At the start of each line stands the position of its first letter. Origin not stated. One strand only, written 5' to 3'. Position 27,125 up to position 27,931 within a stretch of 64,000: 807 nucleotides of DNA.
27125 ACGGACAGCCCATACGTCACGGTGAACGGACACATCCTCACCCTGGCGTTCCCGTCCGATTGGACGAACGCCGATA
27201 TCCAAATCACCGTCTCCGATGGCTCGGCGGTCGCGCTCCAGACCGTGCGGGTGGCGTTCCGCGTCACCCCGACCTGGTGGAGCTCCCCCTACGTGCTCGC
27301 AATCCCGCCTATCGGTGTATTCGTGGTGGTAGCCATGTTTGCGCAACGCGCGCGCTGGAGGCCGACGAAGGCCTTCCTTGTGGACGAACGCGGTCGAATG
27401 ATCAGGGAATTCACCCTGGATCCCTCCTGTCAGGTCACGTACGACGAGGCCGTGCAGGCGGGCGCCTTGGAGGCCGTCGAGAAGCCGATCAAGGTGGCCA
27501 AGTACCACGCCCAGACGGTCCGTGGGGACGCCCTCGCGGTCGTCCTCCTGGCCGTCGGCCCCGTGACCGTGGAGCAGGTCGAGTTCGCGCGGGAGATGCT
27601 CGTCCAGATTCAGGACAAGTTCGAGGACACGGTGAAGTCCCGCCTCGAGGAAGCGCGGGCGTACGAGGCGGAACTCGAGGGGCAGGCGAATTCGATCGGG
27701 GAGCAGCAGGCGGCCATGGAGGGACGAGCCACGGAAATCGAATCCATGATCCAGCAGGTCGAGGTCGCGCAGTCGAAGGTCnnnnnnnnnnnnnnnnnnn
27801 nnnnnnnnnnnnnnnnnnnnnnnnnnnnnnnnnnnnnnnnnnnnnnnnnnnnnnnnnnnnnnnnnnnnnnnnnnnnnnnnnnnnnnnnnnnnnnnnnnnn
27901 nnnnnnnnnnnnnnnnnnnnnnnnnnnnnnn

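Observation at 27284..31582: Single TM helix followed by about 1317 residues of nearly uninterrupted cytoplasmic coiled coil (potentially about 190-200 nm long)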

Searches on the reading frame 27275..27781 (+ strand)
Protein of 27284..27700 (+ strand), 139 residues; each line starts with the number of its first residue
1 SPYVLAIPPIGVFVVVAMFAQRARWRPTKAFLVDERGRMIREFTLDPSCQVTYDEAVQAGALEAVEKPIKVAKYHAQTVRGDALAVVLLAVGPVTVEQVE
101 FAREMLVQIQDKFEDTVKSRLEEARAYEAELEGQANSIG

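Call 6: search_protein_families(library=ncbifam, proteins=[window:27284-27700:+], max_evalue=1)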
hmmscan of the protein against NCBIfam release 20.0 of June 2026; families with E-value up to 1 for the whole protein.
window:27284-27700:+ (139 aa): 0 families

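Call 15: search_protein_families(library=pfam, proteins=[window:27284-27700:+], max_evalue=10)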
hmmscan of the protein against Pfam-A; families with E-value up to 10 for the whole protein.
window:27284-27700:+ (139 aa): 0 families
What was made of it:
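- Closest known: Longin / roadblock. Different: There is no sequence-profile match to any Pfam or NCBIfam longin or roadblock model (calls 6, 15).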

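Call 21: find_related_loci(query=A3, collection=genome_contigs, flank=10000)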
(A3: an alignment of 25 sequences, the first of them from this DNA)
Query A3 (137 aa) in genome_contigs; peptide patterns used: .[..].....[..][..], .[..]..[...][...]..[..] (x = any residue, [..] = any of these).
62 stretches matched a pattern; 22 encode a relative of the query (tblastn E <= 1e-3); 22 distinct loci.
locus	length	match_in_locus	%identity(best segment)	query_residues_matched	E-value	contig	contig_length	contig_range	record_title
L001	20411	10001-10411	83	1-137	1e-78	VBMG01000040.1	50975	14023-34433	MAG: Methanobacteriota archaeon isolate EA_17 14_0929_05_40cm_scaffold_228, whole genome shotgun sequence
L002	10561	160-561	83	1-134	7e-76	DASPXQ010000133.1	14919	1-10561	MAG TPA_asm: Thermoplasmata archaeon isolate SMAG_U11571 k141_848496, whole genome shotgun sequence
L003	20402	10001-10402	81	1-134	6e-75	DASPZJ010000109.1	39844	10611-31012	MAG TPA_asm: Thermoplasmata archaeon isolate SMAG_U11616 k141_259135, whole genome shotgun sequence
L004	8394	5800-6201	81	1-134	6e-74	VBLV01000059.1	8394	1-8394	MAG: Methanobacteriota archaeon isolate EA_6 14_0903_13_40cm_scaffold_23205, whole genome shotgun sequence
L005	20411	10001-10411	80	1-137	1e-73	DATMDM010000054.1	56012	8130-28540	MAG TPA_asm: Thermoplasmata archaeon isolate SMAG_U13408 k141_1182057, whole genome shotgun sequence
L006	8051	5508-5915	79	1-137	6e-73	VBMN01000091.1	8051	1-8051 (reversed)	MAG: Methanobacteriota archaeon isolate EA_24 14_0929_12_30cm_scaffold_6654, whole genome shotgun sequence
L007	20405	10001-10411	78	1-137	6e-73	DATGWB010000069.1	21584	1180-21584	MAG TPA_asm: Thermoplasmata archaeon isolate SMAG_U10571 k141_216680, whole genome shotgun sequence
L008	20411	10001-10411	77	1-137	4e-72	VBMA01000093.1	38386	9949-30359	MAG: Methanobacteriota archaeon isolate EA_11 14_0903_13_40cm_scaffold_915, whole genome shotgun sequence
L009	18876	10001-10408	77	1-136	6e-72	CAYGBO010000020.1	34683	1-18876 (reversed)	MAG TPA_asm: uncultured Methanomassiliicoccales archaeon isolate ERP108616_co2_547 genome assembly, contig: NODE_1494_le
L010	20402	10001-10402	80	1-134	7e-73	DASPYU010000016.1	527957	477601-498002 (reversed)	MAG TPA_asm: Thermoplasmata archaeon isolate SMAG_U11601 k141_57208, whole genome shotgun sequence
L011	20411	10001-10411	77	1-137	1e-71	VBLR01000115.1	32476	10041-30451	MAG: Methanobacteriota archaeon isolate EA_2 14_0903_05_30cm_scaffold_408, whole genome shotgun sequence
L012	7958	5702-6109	78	1-137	9e-72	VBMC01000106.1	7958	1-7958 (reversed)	MAG: Methanobacteriota archaeon isolate EA_13 14_0927_12_40cm_scaffold_34615, whole genome shotgun sequence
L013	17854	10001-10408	77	1-137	3e-71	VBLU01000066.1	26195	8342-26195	MAG: Methanobacteriota archaeon isolate EA_5 14_1009_16_20cm_scaffold_2473_e:312, whole genome shotgun sequence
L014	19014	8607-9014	76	1-136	8e-71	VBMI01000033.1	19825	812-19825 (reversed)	MAG: Methanobacteriota archaeon isolate EA_19 14_0929_02_40cm_scaffold_3166, whole genome shotgun sequence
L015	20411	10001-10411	78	1-137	5e-71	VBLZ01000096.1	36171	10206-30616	MAG: Methanobacteriota archaeon isolate EA_10 14_0929_12_30cm_scaffold_366, whole genome shotgun sequence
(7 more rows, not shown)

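Call 28: search_solved_structures(query=A4, max_evalue=10)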
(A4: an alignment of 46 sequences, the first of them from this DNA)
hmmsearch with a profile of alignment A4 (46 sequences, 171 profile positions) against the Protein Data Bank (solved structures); distinct sequences matched with E-value up to 10: 2.
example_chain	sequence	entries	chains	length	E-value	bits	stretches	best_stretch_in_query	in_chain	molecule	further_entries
2kbe_A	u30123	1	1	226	0.64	12.9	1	26-60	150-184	ATP-dependent RNA helicase DBP5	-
8i9r_CX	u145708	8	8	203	6.1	9.7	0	104-164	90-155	60S ribosomal subunit-like protein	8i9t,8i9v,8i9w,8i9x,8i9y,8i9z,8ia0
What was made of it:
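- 27368..27628 (+): Juxtamembrane longin/roadblock-like alpha/beta module (aa 1369-1455). The globular part is about aa 1366-1435. The last helix starts at about aa 1436 and continues into the coil. No Pfam, NCBIfam or PDB-sequence hit (calls 6, 15, 28).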

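Call 32: predict_structure(alignment_id=A4)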
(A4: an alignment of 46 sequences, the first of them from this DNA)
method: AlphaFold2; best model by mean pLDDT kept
length: 146 residues; sequences in the alignment: 46
mean_pLDDT: 91.7   pTM: 0.64
mean pLDDT of the five models: 91.7, 91.4, 90.9, 90.1, 87.8
residues with pLDDT >= 90: 112; 70-90: 31; 50-70: 2; < 50: 1
segments of 3 or more residues with pLDDT < 50: none
pLDDT, mean of each block of 10 residues (from residue 1): 80 95 96 98 95 96 95 90 91 82 87 92 93 95 91
secondary structure, 60 per line:
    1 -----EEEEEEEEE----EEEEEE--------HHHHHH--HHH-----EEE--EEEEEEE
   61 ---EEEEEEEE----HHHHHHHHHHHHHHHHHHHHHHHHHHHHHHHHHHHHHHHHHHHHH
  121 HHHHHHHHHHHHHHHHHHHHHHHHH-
elements in order: E6-14 E19-24 H33-38 E49-51 E54-60 E64-71 H76-145
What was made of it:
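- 27368..27628 (+): AlphaFold2 model with mean pLDDT 91.7 and order strand-strand-helix-strand-strand-strand-long helix (call 32).
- On Longin/roadblock fold superfamily (module aa 1369-1455): Elements are E6-14, E19-24, H33-38, E49-51, E54-60, E64-71 and H76-145 (call 32).
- AlphaFold2 pLDDT of 91.7 with longin topology, and the last helix runs on for more than 70 residues (call 32).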

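Call 34: fold_search(model_id=the predicted structure, library=pdb)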
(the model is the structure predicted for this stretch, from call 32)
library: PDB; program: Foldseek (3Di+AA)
matches with E <= 10: 718; with E <= 0.001: 0
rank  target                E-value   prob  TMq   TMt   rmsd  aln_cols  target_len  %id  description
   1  9c59_M                6.4e-03  1.00  0.41  0.17   4.5        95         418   19  Human AP-3 dimer bound to myristoylated Arf1 (Q71L) and LAMP1 cargo on a lipid nanodisc (released 2024-12-18)
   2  8yl2_B                1.2e-02  1.00  0.39  0.22   4.1        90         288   14  Crystal Structure of Homo Tetrameric RagA-like small GTPase from Asgard Lokiarchaeota (LokiRagO) in complex with GTP (released 2025-09-10)
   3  8fw5_D                1.6e-02  1.00  0.37  0.20   6.1       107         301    9  Chimeric HsGATOR1-SpGtr-SpLam complex (released 2023-07-26)
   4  6izw_C                1.6e-02  1.00  0.37  0.42   6.2       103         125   16  Myxococcus xanthus MglA bound to GTP-gamma-S and MglB (released 2019-10-16)
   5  9jq8_B                2.2e-02  1.00  0.37  0.46   5.9        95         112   16  Roadblock2 homodimer structure from Candidatus Prometheoarchaeum syntrophicum strain MK-D1 (released 2024-10-30)
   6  9c58_M                2.4e-02  1.00  0.42  0.47   4.0        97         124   20  AP-3 bound to myristoylated Arf1 (Q71L) (released 2024-12-18)
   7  8yl2_A                2.5e-02  1.00  0.40  0.22   4.2        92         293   12  Crystal Structure of Homo Tetrameric RagA-like small GTPase from Asgard Lokiarchaeota (LokiRagO) in complex with GTP (released 2025-09-10)
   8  5mc7_A                3.0e-02  1.00  0.43  0.45   3.9        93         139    6  Crystal structure of Truncated Human Coatomer Protein Complex, subunit Z1 (CopZ1) (released 2016-12-28)
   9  2hf6_MODEL_1_A        3.0e-02  1.00  0.37  0.36   3.9        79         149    6  Solution structure of human zeta-COP (released 2007-06-12)
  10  9jq8_A                3.0e-02  0.99  0.37  0.46   5.9        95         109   16  Roadblock2 homodimer structure from Candidatus Prometheoarchaeum syntrophicum strain MK-D1 (released 2024-10-30)
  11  7rwa_M                3.7e-02  1.00  0.48  0.20   3.6        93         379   13  AP2 bound to heparin and Tgn38 tyrosine cargo peptide (released 2022-03-30)
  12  9u9i_M                4.0e-02  1.00  0.40  0.42   3.7        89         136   12  M4-CTD-undocked AP-4 core in apo form (released 2026-03-04)
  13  2j3w_C                4.2e-02  0.99  0.39  0.41   4.9       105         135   10  The crystal structure of the bet3-trs31-sedlin complex. (released 2006-11-27)
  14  6hjm_L                4.2e-02  0.98  0.37  0.42   5.7       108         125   15  Myxococcus xanthus MglB (released 2019-12-04)
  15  7t3a_K                4.7e-02  0.98  0.35  0.19   5.9        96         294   10  GATOR1-RAG-RAGULATOR - Inhibitory Complex (released 2022-04-06)
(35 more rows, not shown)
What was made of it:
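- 27368..27628 (+): All top Foldseek PDB hits are longin or roadblock proteins (call 34).
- Probabilities are about 1 and target-normalised TM scores reach 0.59 (call 34).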
